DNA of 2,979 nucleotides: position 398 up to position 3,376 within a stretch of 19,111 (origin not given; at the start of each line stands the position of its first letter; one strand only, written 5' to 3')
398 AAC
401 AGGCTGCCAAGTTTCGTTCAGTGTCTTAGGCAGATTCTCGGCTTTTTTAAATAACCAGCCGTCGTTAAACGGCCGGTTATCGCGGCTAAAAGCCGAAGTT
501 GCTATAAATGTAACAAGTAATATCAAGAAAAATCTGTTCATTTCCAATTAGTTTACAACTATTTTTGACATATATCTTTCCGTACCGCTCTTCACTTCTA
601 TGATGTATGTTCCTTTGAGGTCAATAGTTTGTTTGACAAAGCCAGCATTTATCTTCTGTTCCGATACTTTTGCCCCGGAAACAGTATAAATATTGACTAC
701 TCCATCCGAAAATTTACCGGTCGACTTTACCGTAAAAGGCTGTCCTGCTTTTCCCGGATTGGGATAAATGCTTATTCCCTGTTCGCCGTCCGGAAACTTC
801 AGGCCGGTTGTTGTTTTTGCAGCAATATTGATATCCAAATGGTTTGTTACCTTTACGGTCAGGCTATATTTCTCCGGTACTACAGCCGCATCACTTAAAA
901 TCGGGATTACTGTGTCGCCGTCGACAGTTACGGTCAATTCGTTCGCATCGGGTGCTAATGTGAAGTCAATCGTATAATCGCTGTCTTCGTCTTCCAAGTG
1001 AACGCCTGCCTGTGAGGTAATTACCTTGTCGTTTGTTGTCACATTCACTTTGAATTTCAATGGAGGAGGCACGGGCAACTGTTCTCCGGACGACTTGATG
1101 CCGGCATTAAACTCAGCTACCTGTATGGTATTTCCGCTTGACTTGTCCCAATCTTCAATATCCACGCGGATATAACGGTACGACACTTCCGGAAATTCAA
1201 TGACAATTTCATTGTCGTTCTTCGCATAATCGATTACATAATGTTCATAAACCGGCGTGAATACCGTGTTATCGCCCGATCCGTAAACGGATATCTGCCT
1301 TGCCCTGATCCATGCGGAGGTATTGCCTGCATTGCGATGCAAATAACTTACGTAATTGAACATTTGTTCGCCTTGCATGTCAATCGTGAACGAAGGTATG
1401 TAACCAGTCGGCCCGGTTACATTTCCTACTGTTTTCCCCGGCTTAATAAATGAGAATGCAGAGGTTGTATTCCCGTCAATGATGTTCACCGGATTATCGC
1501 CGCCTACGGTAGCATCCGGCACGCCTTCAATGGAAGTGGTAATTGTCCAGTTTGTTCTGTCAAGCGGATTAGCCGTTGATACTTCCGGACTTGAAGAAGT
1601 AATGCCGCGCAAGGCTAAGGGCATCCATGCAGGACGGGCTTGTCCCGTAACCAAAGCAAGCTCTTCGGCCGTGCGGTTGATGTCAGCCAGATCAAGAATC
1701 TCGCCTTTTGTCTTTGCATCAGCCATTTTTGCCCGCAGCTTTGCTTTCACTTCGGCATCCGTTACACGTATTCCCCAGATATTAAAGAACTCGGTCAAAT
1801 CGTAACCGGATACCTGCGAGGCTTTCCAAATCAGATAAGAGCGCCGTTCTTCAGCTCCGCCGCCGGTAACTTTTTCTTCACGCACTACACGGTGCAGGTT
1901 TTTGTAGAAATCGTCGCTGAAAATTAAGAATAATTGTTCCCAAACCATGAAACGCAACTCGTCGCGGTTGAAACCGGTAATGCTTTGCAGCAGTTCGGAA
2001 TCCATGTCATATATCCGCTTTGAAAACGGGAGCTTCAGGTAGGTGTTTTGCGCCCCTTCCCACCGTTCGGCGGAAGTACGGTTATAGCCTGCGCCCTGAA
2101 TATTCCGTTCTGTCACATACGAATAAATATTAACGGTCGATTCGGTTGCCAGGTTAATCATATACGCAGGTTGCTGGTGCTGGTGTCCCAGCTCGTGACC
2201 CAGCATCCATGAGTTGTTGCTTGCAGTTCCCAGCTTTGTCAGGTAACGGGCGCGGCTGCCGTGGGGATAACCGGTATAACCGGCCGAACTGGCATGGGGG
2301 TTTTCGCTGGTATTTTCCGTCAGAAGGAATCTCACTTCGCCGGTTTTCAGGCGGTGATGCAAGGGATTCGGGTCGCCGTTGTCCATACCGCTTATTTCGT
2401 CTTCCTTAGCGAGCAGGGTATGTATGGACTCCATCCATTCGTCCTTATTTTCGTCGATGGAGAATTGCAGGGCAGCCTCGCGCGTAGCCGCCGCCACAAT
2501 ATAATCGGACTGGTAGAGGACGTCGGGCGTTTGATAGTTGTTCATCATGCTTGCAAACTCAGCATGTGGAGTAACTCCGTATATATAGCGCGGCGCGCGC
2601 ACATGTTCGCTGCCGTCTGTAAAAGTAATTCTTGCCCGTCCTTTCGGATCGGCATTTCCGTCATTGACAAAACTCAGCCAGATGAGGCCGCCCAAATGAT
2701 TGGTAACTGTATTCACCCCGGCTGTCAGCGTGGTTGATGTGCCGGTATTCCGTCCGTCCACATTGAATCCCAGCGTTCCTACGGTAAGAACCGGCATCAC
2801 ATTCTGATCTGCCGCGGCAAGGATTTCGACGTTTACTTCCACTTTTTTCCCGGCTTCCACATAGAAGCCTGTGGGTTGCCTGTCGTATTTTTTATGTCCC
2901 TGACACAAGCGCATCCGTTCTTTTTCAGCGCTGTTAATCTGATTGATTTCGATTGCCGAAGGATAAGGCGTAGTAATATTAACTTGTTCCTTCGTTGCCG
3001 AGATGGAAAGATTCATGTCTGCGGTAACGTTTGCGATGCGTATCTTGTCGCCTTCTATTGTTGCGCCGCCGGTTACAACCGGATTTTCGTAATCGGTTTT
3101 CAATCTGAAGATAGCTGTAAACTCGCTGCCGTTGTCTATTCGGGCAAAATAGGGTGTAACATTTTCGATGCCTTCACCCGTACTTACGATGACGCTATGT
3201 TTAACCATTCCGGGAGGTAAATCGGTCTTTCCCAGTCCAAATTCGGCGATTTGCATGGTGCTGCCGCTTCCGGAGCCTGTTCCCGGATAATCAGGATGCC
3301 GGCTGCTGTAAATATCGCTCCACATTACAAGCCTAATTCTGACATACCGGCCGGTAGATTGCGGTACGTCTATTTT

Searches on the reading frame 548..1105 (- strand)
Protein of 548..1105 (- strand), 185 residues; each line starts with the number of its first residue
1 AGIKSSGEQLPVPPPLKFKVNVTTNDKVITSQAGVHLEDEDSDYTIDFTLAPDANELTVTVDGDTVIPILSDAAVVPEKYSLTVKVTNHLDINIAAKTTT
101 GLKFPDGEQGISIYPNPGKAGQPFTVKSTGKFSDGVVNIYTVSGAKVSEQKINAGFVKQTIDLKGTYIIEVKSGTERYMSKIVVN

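Call 14: search_protein_families(library=pfam, proteins=[window:548-1105:-], max_evalue=10)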
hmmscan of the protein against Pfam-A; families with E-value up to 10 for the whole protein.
window:548-1105:- (185 aa): 2 families
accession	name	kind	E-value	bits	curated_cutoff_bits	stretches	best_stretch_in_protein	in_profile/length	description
PF18962.6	Por_Secre_tail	-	3.3e-07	31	27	1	113-184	1-75/75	Secretion system C-terminal sorting domain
PF01269.23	Fibrillarin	-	0.1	12.1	27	1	42-95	98-150/227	Fibrillarin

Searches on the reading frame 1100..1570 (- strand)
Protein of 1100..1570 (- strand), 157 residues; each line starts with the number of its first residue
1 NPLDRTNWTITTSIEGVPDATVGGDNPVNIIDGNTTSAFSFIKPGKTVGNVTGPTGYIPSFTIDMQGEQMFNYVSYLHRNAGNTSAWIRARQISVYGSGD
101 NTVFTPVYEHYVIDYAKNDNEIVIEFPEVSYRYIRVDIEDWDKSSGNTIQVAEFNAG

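Call 14: search_protein_families(library=pfam, proteins=[window:1100-1570:-], max_evalue=10)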
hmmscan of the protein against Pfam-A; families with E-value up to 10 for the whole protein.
window:1100-1570:- (157 aa): 2 families
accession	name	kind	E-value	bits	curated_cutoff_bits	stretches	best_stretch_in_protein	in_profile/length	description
PF00754.31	F5_F8_type_C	-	6.6e-12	46.1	28.2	1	26-146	13-120/127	F5/8 type C domain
PF22633.2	F5_F8_type_C_2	-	8.8e-06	26.7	27.8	1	29-136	1-91/91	NedA-like, galactose-binding domain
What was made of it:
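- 1097..1570 (-): M3: canonical C-terminal F5/8-type-C module of this M60 subfamily, peptidase aa 762-919. PF00754 46.1 bits (call 14).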

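Call 62: search_solved_structures(query=window:1100-1570:-, max_evalue=10, show_alignments=3)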
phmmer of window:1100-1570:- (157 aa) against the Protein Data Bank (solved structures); distinct sequences matched with E-value up to 10: 12.
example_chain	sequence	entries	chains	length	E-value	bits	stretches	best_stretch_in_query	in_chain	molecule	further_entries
2eid_A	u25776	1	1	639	0.034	17.3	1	5-101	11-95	Galactose oxidase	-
2eib_A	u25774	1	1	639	0.036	17.3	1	5-101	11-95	Galactose oxidase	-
1t2x_A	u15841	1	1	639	0.037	17.2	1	5-101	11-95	Galactose Oxidase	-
2eic_A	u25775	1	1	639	0.037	17.2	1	5-101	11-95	Galactose oxidase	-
1gof_A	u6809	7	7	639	0.037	17.2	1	5-101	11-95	GALACTOSE OXIDASE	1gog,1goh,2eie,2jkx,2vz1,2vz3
1k3i_A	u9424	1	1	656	0.039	17.1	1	5-101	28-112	Galactose Oxidase Precursor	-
8tx5_A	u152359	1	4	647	0.042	17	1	5-101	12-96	Galactose oxidase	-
6xlt_A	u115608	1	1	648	0.044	17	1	5-101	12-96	Galactose oxidase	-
6xlr_A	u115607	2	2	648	0.044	17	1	5-101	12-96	Galactose oxidase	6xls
2wq8_A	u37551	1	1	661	0.046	16.9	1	5-101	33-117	GALACTOSE OXIDASE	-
9ndr_A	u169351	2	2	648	0.048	16.9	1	5-101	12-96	Galactose oxidase | F5/8 type C domain-containing protein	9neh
8tx6_A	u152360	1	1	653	0.27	14.4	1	6-101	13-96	Galactose oxidase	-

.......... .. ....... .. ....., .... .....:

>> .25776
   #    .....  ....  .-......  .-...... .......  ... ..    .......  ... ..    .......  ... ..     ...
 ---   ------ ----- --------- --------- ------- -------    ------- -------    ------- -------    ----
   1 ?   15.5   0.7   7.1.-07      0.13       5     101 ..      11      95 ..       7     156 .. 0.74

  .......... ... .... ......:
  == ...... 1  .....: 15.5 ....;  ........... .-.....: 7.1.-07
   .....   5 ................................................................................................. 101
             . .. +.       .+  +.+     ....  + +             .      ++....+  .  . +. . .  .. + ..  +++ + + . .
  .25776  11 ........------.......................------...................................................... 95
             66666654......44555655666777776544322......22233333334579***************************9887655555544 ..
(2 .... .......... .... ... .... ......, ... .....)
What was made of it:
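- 1097..1570 (-): Nearest PDB sequence is domain 1 of galactose oxidase, E 0.03 (call 62).
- On CAZy CBM32: M3 gives E 0.03 to domain 1 of galactose oxidase (call 62).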

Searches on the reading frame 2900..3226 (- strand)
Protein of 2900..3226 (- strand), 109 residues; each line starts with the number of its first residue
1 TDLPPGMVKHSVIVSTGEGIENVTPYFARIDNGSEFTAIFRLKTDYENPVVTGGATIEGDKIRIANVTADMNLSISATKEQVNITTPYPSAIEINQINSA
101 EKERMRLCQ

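Call 14: search_protein_families(library=pfam, proteins=[window:2900-3226:-], max_evalue=10)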
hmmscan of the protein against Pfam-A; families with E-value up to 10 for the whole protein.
window:2900-3226:- (109 aa): 0 families
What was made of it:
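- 2972..3226 (-): X1: 85-aa beta-rich spacer between M1 and the M60_N domain, peptidase aa 210-294. No Pfam hit (call 14).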
